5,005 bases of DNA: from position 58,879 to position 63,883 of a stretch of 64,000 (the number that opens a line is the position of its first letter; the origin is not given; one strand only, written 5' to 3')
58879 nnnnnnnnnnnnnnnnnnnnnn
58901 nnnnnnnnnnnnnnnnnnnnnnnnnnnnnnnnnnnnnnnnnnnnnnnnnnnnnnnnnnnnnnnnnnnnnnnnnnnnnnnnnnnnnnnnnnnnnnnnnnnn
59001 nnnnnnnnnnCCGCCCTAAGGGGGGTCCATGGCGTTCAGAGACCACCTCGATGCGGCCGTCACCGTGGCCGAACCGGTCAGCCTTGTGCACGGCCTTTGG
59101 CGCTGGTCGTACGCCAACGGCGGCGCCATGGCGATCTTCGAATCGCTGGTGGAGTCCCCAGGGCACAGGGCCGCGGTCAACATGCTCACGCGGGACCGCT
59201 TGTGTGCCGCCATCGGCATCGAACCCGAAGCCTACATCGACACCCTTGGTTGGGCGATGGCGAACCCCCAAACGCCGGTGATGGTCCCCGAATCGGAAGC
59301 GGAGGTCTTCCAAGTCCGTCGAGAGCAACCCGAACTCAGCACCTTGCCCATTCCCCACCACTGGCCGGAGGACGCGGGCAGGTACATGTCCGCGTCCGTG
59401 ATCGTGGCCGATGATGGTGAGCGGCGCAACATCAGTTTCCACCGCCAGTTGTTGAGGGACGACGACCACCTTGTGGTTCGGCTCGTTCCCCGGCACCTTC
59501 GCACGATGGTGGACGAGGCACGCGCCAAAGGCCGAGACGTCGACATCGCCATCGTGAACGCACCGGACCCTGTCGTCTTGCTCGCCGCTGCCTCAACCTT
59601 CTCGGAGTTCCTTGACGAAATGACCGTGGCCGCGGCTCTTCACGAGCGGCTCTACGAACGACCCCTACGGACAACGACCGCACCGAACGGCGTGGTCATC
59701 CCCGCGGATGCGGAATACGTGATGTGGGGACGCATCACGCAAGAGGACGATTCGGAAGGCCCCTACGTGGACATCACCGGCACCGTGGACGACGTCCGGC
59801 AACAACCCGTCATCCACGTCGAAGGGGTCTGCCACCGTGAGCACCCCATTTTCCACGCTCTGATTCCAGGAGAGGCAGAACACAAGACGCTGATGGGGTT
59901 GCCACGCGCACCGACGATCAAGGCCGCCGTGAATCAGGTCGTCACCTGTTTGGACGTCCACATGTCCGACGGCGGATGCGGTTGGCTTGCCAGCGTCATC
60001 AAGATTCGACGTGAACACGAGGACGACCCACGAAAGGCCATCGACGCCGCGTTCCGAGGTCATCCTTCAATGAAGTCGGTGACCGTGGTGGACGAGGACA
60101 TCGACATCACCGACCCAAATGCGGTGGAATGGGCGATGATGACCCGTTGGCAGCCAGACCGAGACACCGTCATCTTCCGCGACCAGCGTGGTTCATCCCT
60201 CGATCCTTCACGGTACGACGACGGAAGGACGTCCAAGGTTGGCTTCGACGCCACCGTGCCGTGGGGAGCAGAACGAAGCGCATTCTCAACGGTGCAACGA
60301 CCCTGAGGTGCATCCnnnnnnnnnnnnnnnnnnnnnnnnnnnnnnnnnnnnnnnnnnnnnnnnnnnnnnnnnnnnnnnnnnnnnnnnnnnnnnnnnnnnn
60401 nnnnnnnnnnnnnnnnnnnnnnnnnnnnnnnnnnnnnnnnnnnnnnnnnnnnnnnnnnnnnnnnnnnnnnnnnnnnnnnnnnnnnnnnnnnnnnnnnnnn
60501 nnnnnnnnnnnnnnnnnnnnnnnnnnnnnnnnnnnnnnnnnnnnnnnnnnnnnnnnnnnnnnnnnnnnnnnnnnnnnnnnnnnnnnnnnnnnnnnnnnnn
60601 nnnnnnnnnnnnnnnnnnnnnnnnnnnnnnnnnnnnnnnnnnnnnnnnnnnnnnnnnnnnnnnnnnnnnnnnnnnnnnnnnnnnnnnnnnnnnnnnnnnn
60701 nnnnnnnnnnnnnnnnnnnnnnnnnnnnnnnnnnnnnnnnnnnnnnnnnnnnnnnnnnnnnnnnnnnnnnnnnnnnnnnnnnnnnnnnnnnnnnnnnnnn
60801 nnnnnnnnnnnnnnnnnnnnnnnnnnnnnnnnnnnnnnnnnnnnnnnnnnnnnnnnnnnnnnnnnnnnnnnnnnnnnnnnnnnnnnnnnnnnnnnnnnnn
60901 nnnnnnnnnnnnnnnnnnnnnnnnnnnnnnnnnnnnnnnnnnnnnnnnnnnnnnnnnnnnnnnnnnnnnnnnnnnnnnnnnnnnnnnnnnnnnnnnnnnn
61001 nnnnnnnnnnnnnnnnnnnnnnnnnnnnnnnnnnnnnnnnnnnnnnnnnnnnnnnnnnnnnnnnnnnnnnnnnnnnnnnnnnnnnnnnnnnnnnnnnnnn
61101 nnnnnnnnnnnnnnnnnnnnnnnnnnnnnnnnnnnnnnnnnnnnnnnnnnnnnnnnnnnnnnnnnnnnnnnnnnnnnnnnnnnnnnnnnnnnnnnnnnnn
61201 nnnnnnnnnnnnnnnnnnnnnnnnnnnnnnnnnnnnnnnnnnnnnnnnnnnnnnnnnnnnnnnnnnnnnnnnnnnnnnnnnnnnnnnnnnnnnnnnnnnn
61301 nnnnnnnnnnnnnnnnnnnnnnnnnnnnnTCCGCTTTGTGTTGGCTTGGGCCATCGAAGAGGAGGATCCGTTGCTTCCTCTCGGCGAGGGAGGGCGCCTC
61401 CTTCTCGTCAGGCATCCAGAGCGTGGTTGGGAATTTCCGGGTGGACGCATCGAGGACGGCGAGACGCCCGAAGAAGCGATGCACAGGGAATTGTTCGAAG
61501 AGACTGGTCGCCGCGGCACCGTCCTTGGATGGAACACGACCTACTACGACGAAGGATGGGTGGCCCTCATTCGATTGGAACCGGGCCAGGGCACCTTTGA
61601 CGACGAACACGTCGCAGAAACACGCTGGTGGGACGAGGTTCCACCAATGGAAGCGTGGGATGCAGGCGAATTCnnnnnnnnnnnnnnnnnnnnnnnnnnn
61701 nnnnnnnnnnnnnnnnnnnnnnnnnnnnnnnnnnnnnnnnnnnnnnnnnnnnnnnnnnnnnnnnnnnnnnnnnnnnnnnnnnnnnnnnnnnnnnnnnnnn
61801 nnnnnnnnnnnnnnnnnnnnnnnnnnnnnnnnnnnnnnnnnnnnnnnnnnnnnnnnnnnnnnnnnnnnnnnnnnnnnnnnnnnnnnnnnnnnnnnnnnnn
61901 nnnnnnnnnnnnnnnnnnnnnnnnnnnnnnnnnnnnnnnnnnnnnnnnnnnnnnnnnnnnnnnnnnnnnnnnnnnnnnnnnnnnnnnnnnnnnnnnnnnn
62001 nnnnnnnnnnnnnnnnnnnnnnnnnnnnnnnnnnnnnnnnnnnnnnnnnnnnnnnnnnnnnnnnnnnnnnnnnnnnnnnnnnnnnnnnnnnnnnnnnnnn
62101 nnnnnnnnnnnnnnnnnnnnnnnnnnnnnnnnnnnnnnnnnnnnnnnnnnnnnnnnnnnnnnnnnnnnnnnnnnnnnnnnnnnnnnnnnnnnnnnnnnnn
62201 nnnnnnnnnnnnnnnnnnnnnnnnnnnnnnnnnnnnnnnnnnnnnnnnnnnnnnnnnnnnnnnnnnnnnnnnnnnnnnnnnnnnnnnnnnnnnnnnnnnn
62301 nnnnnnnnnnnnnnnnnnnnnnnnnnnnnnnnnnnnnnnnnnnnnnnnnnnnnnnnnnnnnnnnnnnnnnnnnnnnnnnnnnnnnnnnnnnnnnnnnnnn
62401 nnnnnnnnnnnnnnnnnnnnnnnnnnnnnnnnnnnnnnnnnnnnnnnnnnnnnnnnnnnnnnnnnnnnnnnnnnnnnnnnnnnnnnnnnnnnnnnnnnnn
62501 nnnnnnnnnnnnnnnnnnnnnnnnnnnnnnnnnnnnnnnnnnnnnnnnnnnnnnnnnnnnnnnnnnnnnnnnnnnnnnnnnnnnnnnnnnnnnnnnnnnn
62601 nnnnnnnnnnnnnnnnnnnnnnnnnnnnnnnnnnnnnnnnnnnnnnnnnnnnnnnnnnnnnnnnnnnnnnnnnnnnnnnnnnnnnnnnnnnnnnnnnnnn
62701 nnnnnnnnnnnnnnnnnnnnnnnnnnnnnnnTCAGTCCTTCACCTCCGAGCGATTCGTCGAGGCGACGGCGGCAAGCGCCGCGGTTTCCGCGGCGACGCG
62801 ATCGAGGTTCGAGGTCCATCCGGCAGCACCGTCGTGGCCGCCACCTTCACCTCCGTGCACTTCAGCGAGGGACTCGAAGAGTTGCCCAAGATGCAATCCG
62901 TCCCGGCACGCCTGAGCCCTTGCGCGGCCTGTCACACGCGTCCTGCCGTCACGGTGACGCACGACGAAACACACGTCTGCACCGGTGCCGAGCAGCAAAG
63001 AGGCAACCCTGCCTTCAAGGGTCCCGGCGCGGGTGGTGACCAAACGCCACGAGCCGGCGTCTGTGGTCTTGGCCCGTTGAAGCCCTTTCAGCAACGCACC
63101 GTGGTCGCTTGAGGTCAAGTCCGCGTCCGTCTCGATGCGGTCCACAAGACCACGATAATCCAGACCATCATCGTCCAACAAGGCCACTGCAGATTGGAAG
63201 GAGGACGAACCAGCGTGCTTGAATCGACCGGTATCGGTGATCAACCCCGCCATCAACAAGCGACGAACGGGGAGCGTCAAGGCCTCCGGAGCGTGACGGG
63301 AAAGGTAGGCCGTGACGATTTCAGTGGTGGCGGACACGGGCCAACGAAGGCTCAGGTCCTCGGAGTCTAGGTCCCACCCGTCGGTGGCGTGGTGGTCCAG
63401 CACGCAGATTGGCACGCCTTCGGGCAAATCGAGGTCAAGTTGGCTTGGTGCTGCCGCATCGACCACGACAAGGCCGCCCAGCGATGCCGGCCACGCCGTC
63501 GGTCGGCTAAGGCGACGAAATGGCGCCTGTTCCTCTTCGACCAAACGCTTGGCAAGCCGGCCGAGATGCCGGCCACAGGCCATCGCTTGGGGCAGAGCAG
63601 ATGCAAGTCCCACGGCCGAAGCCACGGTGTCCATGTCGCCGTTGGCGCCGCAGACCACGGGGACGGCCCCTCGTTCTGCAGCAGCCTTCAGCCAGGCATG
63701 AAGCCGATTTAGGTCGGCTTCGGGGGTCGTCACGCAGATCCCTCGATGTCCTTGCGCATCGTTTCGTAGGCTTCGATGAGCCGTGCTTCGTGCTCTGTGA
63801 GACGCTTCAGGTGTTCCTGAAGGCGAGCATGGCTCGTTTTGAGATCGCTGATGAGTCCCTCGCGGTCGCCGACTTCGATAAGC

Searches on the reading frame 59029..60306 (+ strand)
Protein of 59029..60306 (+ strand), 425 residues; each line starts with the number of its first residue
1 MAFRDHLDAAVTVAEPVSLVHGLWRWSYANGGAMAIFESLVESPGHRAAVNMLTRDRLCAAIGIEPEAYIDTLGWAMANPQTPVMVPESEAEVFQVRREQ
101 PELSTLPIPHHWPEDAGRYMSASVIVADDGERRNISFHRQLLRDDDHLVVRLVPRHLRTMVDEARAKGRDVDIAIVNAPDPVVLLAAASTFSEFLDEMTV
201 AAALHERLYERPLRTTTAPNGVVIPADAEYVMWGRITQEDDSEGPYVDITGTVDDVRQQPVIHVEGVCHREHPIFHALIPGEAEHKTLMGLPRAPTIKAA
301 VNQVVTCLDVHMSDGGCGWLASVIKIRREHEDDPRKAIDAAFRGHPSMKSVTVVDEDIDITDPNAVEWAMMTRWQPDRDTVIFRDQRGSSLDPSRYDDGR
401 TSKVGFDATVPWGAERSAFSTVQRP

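Call 39: search_protein_families(library=pfam, proteins=[window:59029-60306:+], max_evalue=0.00001)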
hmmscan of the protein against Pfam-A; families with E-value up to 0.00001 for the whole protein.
window:59029-60306:+ (425 aa): 2 families
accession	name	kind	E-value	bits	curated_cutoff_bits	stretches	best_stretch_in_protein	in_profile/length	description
PF01977.22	UbiD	-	2.1e-46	158.1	23.3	1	88-282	5-205/206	3-octaprenyl-4-hydroxybenzoate carboxy-lyase Rift-related domain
PF20696.2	UbiD_C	-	3.6e-33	114.7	24.2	1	287-408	2-127/127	3-octaprenyl-4-hydroxybenzoate carboxy-lyase C-terminal domain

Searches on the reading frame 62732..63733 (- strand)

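Call 39: search_protein_families(library=pfam, proteins=[window:62732-63733:-], max_evalue=0.00001)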
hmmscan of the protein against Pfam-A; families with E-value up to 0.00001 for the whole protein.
window:62732-63733:- (333 aa): 2 families
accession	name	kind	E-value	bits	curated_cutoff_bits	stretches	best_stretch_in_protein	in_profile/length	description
PF02272.25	DHHA1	-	7.9e-08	33.1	25.9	1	251-315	30-91/102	DHHA1 domain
PF01368.27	DHH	-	1.5e-07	32.2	28.1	1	26-163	4-124/125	DHH family, N-terminal domain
